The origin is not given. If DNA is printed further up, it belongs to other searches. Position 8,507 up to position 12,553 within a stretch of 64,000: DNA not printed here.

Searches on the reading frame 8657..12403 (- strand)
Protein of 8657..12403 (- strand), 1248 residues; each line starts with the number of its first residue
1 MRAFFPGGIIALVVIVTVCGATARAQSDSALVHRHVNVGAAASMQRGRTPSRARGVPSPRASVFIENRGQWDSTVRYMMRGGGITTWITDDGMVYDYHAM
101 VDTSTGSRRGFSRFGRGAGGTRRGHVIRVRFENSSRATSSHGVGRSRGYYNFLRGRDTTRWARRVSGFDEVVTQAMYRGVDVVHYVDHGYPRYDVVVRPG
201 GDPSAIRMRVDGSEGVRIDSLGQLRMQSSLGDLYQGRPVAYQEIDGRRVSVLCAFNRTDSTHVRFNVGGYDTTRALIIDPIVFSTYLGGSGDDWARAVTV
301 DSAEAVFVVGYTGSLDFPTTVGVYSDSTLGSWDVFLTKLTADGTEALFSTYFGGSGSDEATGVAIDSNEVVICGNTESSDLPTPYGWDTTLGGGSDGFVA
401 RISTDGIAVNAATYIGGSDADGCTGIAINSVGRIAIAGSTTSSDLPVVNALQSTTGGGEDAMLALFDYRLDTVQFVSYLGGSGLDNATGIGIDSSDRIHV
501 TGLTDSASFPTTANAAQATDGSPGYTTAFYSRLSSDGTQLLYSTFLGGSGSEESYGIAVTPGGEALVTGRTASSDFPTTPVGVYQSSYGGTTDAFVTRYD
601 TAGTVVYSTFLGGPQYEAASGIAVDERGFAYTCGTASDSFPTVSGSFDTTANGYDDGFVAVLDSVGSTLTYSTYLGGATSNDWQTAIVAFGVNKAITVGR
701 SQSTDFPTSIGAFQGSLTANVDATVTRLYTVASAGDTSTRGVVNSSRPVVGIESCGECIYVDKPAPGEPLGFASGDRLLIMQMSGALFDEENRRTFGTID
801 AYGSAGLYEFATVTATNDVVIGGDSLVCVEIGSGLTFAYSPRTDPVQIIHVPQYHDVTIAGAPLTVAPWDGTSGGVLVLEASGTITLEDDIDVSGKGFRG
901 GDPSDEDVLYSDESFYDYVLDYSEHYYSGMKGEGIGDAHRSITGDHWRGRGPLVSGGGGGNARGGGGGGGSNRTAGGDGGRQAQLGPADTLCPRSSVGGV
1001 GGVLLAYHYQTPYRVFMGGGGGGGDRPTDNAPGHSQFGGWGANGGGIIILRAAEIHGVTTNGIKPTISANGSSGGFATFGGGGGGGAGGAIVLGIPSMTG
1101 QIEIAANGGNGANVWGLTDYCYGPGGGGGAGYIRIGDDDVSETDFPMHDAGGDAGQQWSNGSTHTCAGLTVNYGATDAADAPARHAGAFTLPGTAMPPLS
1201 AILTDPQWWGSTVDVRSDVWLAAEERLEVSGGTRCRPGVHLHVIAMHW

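Call 12: search_protein_families(library=pfam, proteins=[window:8657-12403:-], max_evalue=0.01)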
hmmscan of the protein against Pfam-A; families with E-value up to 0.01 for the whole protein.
window:8657-12403:- (1248 aa): 2 families
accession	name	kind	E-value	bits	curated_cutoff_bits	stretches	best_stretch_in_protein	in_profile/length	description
PF25778.1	DUF7948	-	2.1e-57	195.1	27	1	64-281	1-214/214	Domain of unknown function (DUF7948)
PF06739.17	SBBP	-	4.4e-25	87.8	20.5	3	474-510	1-38/38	Beta-propeller repeat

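Call 34: find_homologous_proteins(query=window:8657-12403:-, max_evalue=1e-20)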
Query window:8657-12403:- (1248 aa): 7350 proteins with E <= 1e-20 among 8000 candidates; the best 120 are listed.
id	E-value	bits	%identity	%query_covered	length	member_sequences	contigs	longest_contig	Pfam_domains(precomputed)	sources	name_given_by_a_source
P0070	0.0e+0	2797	100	100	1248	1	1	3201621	PF25778.2,PF06739.18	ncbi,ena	-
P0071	1.0e-236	807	35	53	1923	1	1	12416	PF25778.2,PF06739.18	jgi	jgi:uncharacterized protein (TIGR03437 family)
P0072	7.5e-208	711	33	58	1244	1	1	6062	PF25778.2,PF06739.18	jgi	jgi:hypothetical protein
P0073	4.0e-198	679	35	58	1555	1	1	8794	PF02412.24,PF25778.2,PF06739.18,PF18911.7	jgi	jgi:hypothetical protein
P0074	1.1e-196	674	31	58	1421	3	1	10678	PF25778.2,PF06739.18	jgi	jgi:uncharacterized protein (TIGR03437 family)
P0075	1.1e-190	655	33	53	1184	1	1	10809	PF17164.11,PF25778.2,PF06739.18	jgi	jgi:hypothetical protein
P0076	1.5e-190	654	37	54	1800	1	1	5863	PF25778.2,PF06739.18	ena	-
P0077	1.2e-187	644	36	47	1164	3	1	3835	PF25778.2,PF06739.18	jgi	jgi:hypothetical protein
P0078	5.5e-187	642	34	58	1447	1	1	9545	PF25778.2,PF00395.26,PF06739.18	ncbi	-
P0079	2.8e-184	633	37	53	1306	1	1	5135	PF25778.2,PF06739.18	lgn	-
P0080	2.9e-182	627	34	53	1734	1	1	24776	PF25778.2,PF06739.18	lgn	-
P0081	2.7e-181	623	33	57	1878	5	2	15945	PF25778.2,PF06739.18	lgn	-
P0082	4.8e-181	623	33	53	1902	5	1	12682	PF25778.2,PF06739.18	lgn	-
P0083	1.7e-180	621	34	53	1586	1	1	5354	PF25778.2,PF06739.18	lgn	-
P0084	1.5e-179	618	35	54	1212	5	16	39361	PF25778.2,PF06739.18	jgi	jgi:hypothetical protein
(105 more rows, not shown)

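Call 42: find_related_loci(query=A2, collection=genome_contigs, flank=10000)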
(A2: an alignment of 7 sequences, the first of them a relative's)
Query A2 (1248 aa) in genome_contigs; peptide patterns used: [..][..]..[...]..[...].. (x = any residue, [..] = any of these).
600 stretches matched a pattern (row limit reached: there are more); 595 encode a relative of the query (tblastn E <= 1e-3); the best 80 are kept; 80 distinct loci.
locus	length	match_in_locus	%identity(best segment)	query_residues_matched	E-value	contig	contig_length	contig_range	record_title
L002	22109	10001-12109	38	64-766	3e-117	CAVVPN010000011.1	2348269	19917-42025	MAG: uncultured Gemmataceae bacterium isolate MFD02579.bin.1.11 genome assembly, contig: contig_5959, whole genome shotg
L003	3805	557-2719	39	64-776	1e-118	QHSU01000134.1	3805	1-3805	MAG: Candidatus Rokuibacteriota bacterium isolate AR23 14_1009_16_40cm_scaffold_114353_curated, whole genome shotgun seq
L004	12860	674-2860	36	64-784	9e-111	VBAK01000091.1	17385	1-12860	MAG: Bacillati bacterium ANGP1 isolate NP_3 14_0903_12_20cm_scaffold_1083, whole genome shotgun sequence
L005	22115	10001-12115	35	10-714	4e-107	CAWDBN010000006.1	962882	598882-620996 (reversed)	MAG: uncultured Acidobacteriaceae bacterium isolate MFD01716.bin.1.159 genome assembly, contig: contig_29497, whole geno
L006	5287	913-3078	37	64-776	6e-107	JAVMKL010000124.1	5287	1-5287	MAG: Candidatus Competibacter sp. isolate SCELSE-6-Com RS41505SPAdes_bin.009_0000000124, whole genome shotgun sequence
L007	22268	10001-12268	36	5-746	2e-105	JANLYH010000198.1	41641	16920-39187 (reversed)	MAG: Pyrinomonadaceae bacterium isolate OTE_14_metabat.353 OTE_14_k141_1539625, whole genome shotgun sequence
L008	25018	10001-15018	38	61-728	3e-105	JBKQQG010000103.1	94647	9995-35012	MAG: Bryobacteraceae bacterium isolate MGr1A1B1C__bin_88 MGr1A1B1C_000000296188, whole genome shotgun sequence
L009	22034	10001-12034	38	64-734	2e-104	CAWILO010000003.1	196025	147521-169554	MAG: uncultured delta proteobacterium isolate MFD03346.bin.1.66 genome assembly, contig: contig_13876, whole genome shot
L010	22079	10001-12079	36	64-751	2e-104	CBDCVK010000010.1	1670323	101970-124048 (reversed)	MAG: Terriglobia bacterium isolate fbd17eb3-4d9a-4a8b-b5d4-e7992758775e genome assembly, contig: contig_10, whole genome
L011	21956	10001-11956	38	64-728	4e-102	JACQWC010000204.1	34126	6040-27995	MAG: Candidatus Rokuibacteriota bacterium isolate NC_groundwater_1479_Ag_S-0.65um_71_44 S_p65_S5_coassembly_k141_4203342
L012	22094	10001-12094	36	64-728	7e-102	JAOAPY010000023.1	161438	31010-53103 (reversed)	MAG: Acidobacteria bacterium isolate RYN_26 scaffold_5358249, whole genome shotgun sequence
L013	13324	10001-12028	36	64-752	6e-102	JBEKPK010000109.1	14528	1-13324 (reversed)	MAG: Bryobacteraceae bacterium isolate SPRUCE 462 SPRUCE_462_109, whole genome shotgun sequence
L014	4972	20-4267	36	37-754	4e-102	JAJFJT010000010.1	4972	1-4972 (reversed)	MAG: Gammaproteobacteria bacterium isolate OFTM50 OFTM50_9, whole genome shotgun sequence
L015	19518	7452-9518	35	64-717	1e-100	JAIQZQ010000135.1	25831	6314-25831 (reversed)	MAG: Candidatus Anammoxibacter sp. isolate OFTM214 OFTM214_134, whole genome shotgun sequence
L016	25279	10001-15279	36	59-739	9e-101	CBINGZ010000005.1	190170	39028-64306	MAG TPA_asm: uncultured bacterium isolate SRR16817054_binner12_Refined_41 genome assembly, contig: ERZ27394105.21, whole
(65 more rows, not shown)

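Call 52: search_protein_families(library=ncbifam, proteins=[window:8657-12403:-], max_evalue=0.001)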
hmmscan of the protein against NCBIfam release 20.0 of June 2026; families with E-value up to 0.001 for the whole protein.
window:8657-12403:- (1248 aa): 1 family
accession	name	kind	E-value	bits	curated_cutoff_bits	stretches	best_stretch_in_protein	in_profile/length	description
NF047640.1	gliding_AgmC_N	equivalog_domain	1.3e-48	166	275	1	740-1135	41-394/412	adventurous gliding motility protein AgmC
